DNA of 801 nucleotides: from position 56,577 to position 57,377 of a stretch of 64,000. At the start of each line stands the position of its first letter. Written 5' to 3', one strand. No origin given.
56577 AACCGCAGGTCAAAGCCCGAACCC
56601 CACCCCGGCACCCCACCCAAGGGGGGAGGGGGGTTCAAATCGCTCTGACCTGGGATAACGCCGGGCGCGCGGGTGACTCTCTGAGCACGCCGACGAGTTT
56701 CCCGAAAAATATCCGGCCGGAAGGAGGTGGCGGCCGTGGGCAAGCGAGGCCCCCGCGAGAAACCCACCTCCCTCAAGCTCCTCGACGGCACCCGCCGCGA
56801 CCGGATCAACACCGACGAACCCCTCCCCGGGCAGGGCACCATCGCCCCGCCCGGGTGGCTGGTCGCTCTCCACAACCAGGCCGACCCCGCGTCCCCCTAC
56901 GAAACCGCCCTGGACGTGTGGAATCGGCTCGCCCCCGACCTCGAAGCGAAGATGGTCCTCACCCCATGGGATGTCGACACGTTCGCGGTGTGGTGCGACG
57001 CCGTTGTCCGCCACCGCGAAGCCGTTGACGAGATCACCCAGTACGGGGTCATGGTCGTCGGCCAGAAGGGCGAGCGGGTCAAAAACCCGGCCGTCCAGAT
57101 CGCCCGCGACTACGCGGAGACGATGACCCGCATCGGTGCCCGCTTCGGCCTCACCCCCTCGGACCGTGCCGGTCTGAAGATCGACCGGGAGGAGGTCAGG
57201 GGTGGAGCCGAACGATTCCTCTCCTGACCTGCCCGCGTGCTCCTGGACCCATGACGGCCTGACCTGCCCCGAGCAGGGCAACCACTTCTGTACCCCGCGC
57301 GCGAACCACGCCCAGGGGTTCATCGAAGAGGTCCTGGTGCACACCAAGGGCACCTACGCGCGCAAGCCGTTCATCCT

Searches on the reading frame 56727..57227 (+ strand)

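Call 3: search_protein_families(library=pfam, proteins=[window:56727-57227:+], max_evalue=0.01)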
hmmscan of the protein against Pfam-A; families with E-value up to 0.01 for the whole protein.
window:56727-57227:+ (166 aa): 1 family
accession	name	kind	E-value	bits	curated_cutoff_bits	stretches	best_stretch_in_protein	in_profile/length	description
PF05119.17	Terminase_4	-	3.1e-26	92.1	24.7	1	61-155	1-96/98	Phage terminase, small subunit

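Call 4: search_protein_families(library=phrogs, proteins=[window:56727-57227:+], max_evalue=0.01)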
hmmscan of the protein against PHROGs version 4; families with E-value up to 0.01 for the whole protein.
window:56727-57227:+ (166 aa): 3 families
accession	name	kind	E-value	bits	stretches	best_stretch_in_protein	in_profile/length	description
phrog_83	-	head and packaging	2e-35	123.5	1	2-157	37-188/246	terminase small subunit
phrog_20620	-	head and packaging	5.7e-07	30.9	1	85-162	3-80/89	terminase small subunit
phrog_34561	-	head and packaging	0.0064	17.5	1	87-128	40-81/145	terminase small subunit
